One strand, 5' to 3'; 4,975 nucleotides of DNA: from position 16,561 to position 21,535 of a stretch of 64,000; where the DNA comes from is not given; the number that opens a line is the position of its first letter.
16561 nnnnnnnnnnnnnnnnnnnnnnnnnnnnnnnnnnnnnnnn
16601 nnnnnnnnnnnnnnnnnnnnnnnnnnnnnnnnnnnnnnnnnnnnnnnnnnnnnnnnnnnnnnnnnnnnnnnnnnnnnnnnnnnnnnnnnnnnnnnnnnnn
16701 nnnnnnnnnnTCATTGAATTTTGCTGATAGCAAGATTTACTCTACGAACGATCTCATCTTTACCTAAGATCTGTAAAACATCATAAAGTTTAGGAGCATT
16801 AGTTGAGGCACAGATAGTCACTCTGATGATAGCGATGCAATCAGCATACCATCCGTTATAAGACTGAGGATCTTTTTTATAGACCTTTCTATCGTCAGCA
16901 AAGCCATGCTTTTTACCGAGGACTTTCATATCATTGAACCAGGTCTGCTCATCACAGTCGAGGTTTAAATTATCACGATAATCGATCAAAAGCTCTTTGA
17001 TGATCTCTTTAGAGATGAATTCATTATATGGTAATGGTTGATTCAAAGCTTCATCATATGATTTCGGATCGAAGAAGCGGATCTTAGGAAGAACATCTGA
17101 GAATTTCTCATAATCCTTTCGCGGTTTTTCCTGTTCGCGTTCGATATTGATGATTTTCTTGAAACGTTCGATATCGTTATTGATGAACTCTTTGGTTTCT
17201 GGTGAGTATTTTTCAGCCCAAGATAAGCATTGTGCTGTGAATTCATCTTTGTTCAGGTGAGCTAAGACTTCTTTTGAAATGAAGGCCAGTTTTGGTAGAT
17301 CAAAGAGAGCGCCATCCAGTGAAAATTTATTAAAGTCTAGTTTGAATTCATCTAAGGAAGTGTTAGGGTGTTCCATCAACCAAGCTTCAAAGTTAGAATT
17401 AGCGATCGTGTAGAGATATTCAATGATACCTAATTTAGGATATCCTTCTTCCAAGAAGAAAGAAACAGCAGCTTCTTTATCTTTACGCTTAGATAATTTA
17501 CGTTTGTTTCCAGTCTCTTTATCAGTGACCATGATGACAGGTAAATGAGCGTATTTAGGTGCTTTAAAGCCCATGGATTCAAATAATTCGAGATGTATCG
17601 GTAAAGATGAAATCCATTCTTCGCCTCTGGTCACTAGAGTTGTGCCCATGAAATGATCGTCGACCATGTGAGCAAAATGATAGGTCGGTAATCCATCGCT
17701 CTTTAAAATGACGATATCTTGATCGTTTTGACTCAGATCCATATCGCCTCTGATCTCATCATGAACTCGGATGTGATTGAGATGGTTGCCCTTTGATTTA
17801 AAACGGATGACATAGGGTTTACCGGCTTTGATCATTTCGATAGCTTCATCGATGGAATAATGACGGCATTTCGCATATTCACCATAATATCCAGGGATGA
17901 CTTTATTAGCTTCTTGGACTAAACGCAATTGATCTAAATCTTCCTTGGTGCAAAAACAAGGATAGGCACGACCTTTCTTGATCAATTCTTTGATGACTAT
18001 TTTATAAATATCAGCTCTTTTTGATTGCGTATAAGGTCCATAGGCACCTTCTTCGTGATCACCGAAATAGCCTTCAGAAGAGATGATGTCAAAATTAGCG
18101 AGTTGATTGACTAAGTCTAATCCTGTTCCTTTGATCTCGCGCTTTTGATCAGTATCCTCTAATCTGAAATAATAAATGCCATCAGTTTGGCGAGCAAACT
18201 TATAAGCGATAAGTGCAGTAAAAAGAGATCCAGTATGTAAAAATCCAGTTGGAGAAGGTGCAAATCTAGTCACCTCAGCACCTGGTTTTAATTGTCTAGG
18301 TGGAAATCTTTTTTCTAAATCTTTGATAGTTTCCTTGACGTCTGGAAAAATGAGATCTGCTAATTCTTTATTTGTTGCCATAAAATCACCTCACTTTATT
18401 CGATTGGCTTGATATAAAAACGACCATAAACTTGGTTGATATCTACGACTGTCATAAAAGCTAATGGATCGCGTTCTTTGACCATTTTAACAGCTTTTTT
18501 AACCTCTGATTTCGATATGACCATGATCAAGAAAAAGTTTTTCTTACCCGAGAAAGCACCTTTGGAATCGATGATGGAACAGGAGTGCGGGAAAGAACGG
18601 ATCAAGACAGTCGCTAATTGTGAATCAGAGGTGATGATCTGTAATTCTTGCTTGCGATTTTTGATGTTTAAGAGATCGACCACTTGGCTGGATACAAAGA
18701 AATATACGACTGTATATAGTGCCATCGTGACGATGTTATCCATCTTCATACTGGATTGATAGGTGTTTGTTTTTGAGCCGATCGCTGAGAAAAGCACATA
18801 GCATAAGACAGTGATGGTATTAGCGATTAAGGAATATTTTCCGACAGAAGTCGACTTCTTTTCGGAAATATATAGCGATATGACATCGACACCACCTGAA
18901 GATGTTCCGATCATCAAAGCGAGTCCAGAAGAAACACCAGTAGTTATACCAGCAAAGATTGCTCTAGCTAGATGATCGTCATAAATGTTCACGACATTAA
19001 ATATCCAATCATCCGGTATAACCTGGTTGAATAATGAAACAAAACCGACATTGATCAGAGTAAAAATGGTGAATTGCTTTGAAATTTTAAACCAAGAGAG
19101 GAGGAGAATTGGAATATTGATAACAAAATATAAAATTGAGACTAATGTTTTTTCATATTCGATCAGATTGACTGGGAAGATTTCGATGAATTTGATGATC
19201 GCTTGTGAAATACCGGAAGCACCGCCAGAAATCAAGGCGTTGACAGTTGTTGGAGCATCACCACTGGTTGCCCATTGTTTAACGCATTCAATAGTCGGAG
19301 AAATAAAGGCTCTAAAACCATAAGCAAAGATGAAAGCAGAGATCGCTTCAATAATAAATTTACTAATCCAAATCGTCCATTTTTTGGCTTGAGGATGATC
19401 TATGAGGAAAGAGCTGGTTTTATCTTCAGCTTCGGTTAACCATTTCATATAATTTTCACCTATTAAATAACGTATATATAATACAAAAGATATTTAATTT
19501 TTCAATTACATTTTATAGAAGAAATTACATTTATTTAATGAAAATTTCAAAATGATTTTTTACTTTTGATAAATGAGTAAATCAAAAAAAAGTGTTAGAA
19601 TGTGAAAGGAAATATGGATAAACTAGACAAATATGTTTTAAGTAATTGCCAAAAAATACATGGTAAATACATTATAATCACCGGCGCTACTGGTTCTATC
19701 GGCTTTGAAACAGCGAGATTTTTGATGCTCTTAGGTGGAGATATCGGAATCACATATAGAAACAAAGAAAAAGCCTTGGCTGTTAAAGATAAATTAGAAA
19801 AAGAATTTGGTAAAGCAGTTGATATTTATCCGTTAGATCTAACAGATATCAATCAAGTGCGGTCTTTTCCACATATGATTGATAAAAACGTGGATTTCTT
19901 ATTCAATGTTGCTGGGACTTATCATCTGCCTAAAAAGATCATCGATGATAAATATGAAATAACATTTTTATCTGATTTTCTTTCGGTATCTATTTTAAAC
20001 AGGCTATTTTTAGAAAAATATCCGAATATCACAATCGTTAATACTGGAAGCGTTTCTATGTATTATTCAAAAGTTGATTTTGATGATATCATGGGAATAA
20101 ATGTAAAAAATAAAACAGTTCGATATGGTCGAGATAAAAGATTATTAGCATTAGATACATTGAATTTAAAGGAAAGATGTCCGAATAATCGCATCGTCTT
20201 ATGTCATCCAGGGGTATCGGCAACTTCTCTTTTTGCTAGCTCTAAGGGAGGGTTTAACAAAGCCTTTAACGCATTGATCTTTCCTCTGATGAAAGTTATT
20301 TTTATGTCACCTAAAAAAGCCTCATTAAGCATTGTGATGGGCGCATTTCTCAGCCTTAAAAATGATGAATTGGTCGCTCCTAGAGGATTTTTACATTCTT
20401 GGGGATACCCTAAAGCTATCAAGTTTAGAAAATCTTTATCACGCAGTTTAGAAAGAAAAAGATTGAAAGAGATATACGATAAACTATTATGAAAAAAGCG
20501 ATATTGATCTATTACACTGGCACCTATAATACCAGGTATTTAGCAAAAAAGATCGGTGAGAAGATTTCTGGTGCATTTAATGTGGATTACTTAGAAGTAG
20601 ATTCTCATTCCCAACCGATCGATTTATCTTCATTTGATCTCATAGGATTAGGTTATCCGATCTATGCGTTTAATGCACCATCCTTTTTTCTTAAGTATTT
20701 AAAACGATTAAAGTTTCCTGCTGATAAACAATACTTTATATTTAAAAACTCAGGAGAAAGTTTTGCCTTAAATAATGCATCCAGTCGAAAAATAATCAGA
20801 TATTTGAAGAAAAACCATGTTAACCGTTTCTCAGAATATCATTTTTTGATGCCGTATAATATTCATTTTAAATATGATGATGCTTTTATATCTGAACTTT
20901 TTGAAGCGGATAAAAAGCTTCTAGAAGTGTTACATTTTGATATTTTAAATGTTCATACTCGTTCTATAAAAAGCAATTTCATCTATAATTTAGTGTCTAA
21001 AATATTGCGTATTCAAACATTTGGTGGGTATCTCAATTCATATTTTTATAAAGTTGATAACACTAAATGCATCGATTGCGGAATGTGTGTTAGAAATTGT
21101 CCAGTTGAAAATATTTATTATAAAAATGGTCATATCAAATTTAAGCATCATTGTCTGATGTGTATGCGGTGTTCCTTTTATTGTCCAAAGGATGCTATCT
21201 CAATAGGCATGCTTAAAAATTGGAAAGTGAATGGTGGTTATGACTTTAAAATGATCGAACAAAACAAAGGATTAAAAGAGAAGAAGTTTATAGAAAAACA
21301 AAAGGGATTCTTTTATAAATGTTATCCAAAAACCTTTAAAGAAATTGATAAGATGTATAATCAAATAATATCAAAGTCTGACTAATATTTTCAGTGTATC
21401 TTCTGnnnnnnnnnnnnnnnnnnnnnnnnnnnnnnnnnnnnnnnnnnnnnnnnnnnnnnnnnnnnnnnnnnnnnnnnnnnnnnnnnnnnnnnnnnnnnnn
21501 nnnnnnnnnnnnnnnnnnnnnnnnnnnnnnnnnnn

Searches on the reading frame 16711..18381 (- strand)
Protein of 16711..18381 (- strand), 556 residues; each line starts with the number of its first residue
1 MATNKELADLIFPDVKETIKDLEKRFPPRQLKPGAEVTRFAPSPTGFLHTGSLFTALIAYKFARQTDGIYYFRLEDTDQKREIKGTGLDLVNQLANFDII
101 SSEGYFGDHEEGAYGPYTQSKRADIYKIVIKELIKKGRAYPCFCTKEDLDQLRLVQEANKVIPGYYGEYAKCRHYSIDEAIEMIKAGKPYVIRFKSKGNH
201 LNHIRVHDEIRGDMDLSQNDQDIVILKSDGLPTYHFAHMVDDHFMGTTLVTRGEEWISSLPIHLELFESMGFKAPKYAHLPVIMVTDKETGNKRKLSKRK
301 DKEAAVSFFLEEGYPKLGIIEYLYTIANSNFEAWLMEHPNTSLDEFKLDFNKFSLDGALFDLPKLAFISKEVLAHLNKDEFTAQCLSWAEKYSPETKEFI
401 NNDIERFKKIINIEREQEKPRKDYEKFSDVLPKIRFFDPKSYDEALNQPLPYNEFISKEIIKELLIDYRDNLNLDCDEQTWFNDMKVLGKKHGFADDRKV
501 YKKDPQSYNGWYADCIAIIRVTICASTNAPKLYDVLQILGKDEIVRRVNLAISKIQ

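Call 12: search_protein_families(library=pfam, proteins=[window:16711-18381:-], max_evalue=0.001)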
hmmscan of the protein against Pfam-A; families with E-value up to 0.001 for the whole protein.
window:16711-18381:- (556 aa): 2 families
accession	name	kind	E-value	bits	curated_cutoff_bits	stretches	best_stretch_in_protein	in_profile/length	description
PF00749.27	tRNA-synt_1c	-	2.3e-63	214.5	23.4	1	37-324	3-273/314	tRNA synthetases class I (E and Q), catalytic domain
PF19269.4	Anticodon_2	-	2.2e-07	31.8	23.6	1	515-552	104-141/141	Anticodon binding domain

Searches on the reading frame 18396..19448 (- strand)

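Call 12: search_protein_families(library=pfam, proteins=[window:18396-19448:-], max_evalue=0.001)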
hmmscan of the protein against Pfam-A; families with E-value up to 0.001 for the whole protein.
window:18396-19448:- (350 aa): 2 families
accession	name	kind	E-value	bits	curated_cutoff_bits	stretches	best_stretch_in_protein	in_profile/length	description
PF02588.21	YitT_membrane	-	1.5e-25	90.3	24.3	1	70-277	23-198/205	Uncharacterised 5xTM membrane BCR, YitT family COG1284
PF10035.14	DUF2179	-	3e-13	49.8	22.8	1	288-342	1-55/55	Uncharacterized protein conserved in bacteria (DUF2179)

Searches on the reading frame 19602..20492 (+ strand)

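Call 12: search_protein_families(library=pfam, proteins=[window:19602-20492:+], max_evalue=0.001)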
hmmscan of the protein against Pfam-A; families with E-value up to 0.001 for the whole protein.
window:19602-20492:+ (296 aa): 5 families
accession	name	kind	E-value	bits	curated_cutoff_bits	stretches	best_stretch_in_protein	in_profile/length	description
PF00106.31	adh_short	-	2.2e-12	47.3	26.6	1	22-152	1-138/195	short chain dehydrogenase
PF13561.12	adh_short_C2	-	3.4e-06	27.2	27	1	28-115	1-91/236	Enoyl-(Acyl carrier protein) reductase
PF01370.27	Epimerase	-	4.3e-06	26.8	20.9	1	24-186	1-153/240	NAD dependent epimerase/dehydratase family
PF08659.16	KR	-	9.1e-05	22.9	22.6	1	24-110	3-89/180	KR domain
PF02719.21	Polysacc_synt_2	-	0.00073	19.3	20.2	0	24-110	1-91/293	Polysaccharide biosynthesis protein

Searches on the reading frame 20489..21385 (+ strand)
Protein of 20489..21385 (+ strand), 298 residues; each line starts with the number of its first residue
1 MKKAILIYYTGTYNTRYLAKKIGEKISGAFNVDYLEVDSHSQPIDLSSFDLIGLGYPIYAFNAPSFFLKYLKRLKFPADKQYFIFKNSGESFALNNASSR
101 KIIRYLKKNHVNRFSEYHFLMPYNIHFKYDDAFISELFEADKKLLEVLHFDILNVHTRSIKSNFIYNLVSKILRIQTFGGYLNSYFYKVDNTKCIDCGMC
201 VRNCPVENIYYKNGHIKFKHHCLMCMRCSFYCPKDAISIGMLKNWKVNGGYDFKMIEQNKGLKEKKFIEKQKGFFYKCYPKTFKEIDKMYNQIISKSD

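Call 12: search_protein_families(library=pfam, proteins=[window:20489-21385:+], max_evalue=0.001)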
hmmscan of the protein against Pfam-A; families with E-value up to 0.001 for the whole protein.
window:20489-21385:+ (298 aa): 11 families
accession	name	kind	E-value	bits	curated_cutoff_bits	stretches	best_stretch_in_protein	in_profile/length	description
PF00037.32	Fer4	-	5.4e-10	39.1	21.1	1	187-209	1-23/24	4Fe-4S binding domain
PF13484.11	Fer4_16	-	2.4e-08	35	30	1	221-278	1-56/66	4Fe-4S double cluster binding domain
PF13187.11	Fer4_9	-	6.9e-07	29.6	27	1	193-237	1-52/52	4Fe-4S dicluster domain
PF12837.12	Fer4_6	-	1e-06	28.8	25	1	189-207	4-22/24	4Fe-4S binding domain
PF13237.11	Fer4_10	-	1.5e-06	28.5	25.5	1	188-233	3-53/53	4Fe-4S dicluster domain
PF14697.11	Fer4_21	-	2.5e-06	28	35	1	188-238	2-58/59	4Fe-4S dicluster domain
PF12838.12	Fer4_7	-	3.7e-06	27.7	27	1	193-236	1-52/52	4Fe-4S dicluster domain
PF12797.12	Fer4_2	-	3.5e-05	23.9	24.5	1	188-206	4-22/22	4Fe-4S binding domain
PF12798.12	Fer4_3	-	0.00033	21.7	27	0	222-236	1-15/15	4Fe-4S binding domain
PF12724.12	Flavodoxin_5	-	0.00037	21.3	27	1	6-73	2-68/145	Flavodoxin domain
PF13183.11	Fer4_8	-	0.00053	20.9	27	0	192-209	3-20/68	4Fe-4S dicluster domain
